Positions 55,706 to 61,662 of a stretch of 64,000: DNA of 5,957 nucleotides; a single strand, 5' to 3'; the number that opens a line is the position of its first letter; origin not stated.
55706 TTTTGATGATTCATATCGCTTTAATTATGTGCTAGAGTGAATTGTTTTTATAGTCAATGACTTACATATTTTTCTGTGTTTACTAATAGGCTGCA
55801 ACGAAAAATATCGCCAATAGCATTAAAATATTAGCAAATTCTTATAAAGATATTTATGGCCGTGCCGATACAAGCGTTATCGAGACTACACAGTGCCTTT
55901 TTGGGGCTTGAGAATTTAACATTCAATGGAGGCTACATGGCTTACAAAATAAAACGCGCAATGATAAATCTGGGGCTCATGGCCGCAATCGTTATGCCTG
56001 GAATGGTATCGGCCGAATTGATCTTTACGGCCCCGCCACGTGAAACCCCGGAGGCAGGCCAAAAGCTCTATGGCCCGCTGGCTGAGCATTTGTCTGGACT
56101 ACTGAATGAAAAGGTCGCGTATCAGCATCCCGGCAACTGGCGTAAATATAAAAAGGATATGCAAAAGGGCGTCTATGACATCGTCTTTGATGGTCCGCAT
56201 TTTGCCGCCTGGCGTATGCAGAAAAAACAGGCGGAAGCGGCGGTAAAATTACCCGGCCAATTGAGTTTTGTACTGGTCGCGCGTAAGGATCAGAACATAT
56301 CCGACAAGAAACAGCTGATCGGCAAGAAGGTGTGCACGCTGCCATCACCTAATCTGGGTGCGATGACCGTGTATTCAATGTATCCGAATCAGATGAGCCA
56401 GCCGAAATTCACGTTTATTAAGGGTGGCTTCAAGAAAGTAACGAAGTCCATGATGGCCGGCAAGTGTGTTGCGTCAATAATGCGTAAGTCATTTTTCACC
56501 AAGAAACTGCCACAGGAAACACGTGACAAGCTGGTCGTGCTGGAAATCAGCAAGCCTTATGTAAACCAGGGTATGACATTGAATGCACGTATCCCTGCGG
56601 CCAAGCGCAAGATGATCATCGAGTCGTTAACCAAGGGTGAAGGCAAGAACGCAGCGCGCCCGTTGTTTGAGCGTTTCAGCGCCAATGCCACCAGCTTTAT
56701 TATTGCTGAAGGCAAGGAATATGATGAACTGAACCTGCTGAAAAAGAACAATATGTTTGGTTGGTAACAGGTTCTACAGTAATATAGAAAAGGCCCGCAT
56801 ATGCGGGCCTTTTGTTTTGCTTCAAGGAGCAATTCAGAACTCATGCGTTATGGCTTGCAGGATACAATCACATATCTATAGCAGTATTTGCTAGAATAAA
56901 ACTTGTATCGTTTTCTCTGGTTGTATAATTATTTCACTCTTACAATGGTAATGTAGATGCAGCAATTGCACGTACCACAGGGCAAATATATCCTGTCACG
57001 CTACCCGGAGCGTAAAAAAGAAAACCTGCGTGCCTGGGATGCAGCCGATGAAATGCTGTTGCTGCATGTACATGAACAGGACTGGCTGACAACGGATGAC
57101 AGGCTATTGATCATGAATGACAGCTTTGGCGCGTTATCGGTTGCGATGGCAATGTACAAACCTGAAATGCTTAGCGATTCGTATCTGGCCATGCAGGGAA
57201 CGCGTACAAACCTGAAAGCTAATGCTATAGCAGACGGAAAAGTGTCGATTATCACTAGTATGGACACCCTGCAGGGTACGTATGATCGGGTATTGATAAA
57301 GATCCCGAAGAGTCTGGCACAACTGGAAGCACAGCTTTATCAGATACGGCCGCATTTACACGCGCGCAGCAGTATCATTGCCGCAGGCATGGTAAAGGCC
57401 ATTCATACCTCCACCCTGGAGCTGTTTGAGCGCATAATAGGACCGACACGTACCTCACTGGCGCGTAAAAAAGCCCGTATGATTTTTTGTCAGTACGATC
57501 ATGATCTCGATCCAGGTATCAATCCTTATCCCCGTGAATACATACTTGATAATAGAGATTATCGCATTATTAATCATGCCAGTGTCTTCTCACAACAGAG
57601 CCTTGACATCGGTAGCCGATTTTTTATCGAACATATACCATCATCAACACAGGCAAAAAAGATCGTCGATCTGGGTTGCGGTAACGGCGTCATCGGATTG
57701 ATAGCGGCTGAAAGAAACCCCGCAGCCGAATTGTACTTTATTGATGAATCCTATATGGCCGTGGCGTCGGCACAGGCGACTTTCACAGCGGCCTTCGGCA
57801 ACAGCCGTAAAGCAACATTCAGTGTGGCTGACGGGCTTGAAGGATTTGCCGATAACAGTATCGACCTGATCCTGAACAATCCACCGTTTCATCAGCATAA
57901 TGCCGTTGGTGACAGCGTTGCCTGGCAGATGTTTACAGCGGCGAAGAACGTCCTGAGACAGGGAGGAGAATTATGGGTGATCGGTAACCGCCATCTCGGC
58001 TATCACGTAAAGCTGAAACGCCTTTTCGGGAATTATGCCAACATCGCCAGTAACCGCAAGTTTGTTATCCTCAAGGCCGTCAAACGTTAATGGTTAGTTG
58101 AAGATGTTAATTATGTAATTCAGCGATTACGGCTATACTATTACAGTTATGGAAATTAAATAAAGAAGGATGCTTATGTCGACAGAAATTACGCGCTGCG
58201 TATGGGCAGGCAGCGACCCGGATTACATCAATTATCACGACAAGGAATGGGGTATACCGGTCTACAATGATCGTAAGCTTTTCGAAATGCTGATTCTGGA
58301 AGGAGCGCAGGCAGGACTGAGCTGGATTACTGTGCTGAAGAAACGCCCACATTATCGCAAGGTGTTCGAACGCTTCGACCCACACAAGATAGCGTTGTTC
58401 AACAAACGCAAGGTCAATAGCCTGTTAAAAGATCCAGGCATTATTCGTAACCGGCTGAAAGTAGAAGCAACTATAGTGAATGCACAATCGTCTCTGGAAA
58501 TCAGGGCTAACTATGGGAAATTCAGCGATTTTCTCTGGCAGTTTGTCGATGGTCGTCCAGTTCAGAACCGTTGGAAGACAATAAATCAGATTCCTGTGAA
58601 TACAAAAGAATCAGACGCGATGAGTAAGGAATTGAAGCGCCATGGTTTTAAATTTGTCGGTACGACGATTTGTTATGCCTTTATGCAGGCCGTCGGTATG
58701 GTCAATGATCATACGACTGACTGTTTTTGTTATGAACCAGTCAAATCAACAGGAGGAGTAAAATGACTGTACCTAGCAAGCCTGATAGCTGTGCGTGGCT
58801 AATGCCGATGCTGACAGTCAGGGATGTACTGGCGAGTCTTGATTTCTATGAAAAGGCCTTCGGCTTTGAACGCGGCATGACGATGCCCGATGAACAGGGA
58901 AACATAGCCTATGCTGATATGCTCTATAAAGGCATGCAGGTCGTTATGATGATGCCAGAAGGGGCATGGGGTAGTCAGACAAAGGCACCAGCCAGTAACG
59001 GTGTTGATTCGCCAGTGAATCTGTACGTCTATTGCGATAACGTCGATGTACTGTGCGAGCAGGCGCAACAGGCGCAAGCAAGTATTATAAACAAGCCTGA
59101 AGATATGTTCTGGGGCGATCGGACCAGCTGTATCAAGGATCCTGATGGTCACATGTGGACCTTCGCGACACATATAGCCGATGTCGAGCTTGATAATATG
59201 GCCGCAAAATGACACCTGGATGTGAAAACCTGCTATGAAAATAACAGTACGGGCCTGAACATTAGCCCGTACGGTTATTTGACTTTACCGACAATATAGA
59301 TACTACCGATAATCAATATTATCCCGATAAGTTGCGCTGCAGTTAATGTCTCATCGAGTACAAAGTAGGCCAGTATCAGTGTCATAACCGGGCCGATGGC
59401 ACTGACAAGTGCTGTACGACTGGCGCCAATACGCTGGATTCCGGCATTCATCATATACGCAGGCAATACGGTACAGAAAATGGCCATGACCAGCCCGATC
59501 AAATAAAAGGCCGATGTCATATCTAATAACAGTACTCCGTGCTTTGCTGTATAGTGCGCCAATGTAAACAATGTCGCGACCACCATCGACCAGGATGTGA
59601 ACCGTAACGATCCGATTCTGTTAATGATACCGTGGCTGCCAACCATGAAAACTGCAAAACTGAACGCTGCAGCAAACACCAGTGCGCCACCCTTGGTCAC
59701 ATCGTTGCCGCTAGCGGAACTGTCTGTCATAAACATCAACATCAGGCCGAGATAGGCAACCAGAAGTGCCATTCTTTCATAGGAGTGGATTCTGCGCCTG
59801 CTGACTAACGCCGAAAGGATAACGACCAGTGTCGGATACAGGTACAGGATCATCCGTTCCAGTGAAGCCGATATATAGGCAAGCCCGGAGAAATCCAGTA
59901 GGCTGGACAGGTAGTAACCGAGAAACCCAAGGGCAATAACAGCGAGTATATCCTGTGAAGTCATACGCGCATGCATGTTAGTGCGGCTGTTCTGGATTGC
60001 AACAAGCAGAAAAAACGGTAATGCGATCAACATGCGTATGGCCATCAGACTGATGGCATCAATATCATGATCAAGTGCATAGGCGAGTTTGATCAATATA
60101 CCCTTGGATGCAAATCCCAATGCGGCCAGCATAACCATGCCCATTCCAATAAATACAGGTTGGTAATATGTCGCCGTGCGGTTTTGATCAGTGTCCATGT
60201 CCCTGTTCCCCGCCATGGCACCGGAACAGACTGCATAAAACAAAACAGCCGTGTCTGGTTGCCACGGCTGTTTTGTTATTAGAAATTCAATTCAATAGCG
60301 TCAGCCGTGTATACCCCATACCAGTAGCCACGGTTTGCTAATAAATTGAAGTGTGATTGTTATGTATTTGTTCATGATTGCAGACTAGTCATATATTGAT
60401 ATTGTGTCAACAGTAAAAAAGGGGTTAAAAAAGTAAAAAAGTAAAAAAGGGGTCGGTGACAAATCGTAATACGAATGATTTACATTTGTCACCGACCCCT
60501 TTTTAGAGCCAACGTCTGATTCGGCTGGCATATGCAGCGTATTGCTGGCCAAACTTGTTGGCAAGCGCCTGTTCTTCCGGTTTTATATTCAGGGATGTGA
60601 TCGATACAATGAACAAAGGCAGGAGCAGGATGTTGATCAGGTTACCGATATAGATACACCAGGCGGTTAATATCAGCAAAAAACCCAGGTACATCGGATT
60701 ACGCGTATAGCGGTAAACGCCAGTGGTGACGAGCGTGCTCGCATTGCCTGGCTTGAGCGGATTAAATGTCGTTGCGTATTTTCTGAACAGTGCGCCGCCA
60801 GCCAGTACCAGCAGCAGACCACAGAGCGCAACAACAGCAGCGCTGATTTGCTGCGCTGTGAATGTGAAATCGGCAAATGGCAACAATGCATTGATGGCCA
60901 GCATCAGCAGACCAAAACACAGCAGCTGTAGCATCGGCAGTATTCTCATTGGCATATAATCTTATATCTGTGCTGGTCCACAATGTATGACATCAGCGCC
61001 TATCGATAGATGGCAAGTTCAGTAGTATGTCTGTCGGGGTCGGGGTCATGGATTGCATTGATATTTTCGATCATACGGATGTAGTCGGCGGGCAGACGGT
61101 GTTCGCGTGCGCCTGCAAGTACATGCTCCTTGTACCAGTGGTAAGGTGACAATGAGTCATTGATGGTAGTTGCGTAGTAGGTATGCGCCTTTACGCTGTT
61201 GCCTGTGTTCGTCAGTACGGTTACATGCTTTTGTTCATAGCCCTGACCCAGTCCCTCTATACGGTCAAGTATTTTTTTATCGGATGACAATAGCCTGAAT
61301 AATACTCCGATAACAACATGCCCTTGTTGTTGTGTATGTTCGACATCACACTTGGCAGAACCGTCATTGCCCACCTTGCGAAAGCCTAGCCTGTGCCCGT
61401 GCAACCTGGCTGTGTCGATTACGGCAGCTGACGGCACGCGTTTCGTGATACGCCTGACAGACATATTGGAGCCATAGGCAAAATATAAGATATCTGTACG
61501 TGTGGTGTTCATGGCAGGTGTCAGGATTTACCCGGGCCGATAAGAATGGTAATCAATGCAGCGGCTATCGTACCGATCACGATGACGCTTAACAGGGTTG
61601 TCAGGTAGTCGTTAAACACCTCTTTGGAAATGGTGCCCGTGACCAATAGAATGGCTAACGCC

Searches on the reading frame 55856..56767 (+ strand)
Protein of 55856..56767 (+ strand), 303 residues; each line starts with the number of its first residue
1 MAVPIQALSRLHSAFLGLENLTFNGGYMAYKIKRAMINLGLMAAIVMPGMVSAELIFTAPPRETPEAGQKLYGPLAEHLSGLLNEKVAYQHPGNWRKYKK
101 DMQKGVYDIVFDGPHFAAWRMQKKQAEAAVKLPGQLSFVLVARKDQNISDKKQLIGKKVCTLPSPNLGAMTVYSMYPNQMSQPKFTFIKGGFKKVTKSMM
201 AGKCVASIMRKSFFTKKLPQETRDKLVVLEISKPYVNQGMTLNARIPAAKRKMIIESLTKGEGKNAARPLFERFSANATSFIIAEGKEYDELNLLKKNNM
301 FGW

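Call 6: search_protein_families(library=pfam, proteins=[window:55856-56767:+], max_evalue=0.01)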
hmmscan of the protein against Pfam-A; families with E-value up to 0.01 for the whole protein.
window:55856-56767:+ (303 aa): 2 families
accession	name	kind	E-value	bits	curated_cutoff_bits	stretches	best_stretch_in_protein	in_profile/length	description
PF12974.12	Phosphonate-bd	-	1.4e-20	74.1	27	1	57-289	1-242/242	ABC transporter, phosphonate, periplasmic substrate-binding protein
PF09084.16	NMT1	-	7.5e-05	23.2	20.5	1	137-208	74-145/216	NMT1/THI5 like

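Call 7: search_protein_families(library=ncbifam, proteins=[window:55856-56767:+], max_evalue=0.01)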
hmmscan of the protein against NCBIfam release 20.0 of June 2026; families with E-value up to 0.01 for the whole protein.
window:55856-56767:+ (303 aa): 1 family
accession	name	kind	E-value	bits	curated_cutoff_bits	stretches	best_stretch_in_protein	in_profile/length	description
TIGR01098.1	3A0109s03R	subfamily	0.00033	20.2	112.05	1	52-256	30-248/253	phosphate/phosphite/phosphonate ABC transporter substrate-binding protein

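Call 26: search_solved_structures(query=window:55937-56767:+, max_evalue=1)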
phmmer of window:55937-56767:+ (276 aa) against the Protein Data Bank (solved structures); distinct sequences matched with E-value up to 1: 2.
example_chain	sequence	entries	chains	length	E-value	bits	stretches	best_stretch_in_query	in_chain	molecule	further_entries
7s6g_A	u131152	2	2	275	0.013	18.5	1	29-99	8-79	Phosphonate ABC type transporter/ substrate binding component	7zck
2job_A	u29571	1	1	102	0.36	13.7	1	122-194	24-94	antilipopolysaccharide factor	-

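Call 51: find_related_loci(query=window:55937-56767:+, collection=metagenome_contigs, flank=6000)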
Query window:55937-56767:+ (276 aa) in metagenome_contigs; peptide patterns used: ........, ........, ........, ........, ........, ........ (x = any residue, [..] = any of these).
303 stretches matched a pattern; 5 encode a relative of the query (tblastn E <= 1e-3); 5 distinct loci.
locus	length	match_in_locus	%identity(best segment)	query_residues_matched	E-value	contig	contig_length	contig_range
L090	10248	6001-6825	71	1-276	1e-137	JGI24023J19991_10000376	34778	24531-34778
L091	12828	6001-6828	67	1-276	3e-129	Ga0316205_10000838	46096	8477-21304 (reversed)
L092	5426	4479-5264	69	14-276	6e-128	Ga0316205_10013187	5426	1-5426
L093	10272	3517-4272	71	25-276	1e-126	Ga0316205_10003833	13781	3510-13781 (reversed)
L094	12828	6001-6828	69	1-276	2e-134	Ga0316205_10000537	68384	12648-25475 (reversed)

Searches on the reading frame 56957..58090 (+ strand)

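Call 14: search_protein_families(library=pfam, proteins=[window:56957-58090:+], max_evalue=0.001)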
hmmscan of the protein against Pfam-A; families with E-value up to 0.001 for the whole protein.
window:56957-58090:+ (377 aa): 8 families
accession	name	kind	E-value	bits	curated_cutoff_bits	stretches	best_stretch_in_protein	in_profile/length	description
PF05175.20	MTS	-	5.7e-58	195.8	23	1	202-373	2-170/170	Methyltransferase small domain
PF13847.12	Methyltransf_31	-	5.9e-10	39.4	27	1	232-341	3-109/145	Methyltransferase domain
PF13649.12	Methyltransf_25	-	5.9e-09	36.9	27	1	236-337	1-97/97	Methyltransferase domain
PF06325.19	PrmA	-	3.6e-07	30.4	22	1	231-308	160-233/296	Ribosomal protein L11 methyltransferase (PrmA)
PF08241.18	Methyltransf_11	-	2.8e-06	28.3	21.2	1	237-340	1-94/95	Methyltransferase domain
PF08242.18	Methyltransf_12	-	1.2e-05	26.4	30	1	237-338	1-97/98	Methyltransferase domain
PF03602.21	Cons_hypoth95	-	0.00029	21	24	1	230-317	39-129/182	Conserved hypothetical protein 95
PF10294.15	Methyltransf_16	-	0.00093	19.4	21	0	228-267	42-81/174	Lysine methyltransferase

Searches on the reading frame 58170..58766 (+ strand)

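Call 14: search_protein_families(library=pfam, proteins=[window:58170-58766:+], max_evalue=0.001)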
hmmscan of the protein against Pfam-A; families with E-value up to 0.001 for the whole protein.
window:58170-58766:+ (198 aa): 1 family
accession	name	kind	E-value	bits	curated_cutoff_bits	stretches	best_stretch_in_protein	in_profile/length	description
PF03352.18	Adenine_glyco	-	2.3e-82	275.6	25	1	12-187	1-176/177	Methyladenine glycosylase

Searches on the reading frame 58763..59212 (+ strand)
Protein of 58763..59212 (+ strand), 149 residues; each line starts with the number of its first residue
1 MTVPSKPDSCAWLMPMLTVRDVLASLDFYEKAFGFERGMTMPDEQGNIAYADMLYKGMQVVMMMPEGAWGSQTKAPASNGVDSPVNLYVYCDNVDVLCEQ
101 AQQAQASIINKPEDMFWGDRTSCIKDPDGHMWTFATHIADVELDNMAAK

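Call 14: search_protein_families(library=pfam, proteins=[window:58763-59212:+], max_evalue=0.001)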
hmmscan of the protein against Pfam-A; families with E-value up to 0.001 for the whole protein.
window:58763-59212:+ (149 aa): 2 families
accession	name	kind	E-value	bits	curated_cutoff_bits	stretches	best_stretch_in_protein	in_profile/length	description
PF00903.31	Glyoxalase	-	2.2e-16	60.8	20.6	1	16-134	6-121/121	Glyoxalase/Bleomycin resistance protein/Dioxygenase superfamily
PF12681.13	Glyoxalase_2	-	1.3e-06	28.7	30.1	1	14-131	3-110/118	Glyoxalase-like domain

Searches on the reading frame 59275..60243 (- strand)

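Call 56: search_protein_families(library=pfam, proteins=[window:59275-60243:-], max_evalue=0.001)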
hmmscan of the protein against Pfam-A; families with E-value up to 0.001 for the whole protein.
window:59275-60243:- (322 aa): 1 family
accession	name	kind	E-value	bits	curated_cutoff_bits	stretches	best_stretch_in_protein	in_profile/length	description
PF00892.27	EamA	-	1.9e-36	125.7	28.2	2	184-318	2-133/135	EamA-like transporter family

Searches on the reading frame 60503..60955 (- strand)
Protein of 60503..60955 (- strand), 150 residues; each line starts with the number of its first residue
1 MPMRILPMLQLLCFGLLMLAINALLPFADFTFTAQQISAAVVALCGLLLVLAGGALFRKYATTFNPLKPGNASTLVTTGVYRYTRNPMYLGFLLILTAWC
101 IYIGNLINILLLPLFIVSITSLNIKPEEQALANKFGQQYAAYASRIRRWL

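Call 56: search_protein_families(library=pfam, proteins=[window:60503-60955:-], max_evalue=0.001)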
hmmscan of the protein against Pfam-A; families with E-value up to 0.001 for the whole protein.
window:60503-60955:- (150 aa): 3 families
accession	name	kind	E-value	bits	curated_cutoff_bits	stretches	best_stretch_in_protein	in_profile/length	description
PF04191.18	PEMT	-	4.6e-11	43.5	25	1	39-138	6-105/105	Phospholipid methyltransferase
PF04140.19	ICMT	-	4.2e-07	30.7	24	1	72-132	32-94/95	Isoprenylcysteine carboxyl methyltransferase (ICMT) family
PF06966.17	DUF1295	-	6.7e-07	29.5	20.4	1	8-145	92-234/235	Protein of unknown function (DUF1295)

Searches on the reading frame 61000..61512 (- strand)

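Call 56: search_protein_families(library=pfam, proteins=[window:61000-61512:-], max_evalue=0.001)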
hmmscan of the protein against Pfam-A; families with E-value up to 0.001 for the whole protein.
window:61000-61512:- (170 aa): 2 families
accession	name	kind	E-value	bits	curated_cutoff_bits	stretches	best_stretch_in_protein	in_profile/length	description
PF13772.11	AIG2_2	-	2.9e-15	56.9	27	1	67-146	2-81/83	AIG2-like family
PF06094.17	GGACT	-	2.1e-09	38.4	22.8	1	10-116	1-104/120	Gamma-glutamyl cyclotransferase, AIG2-like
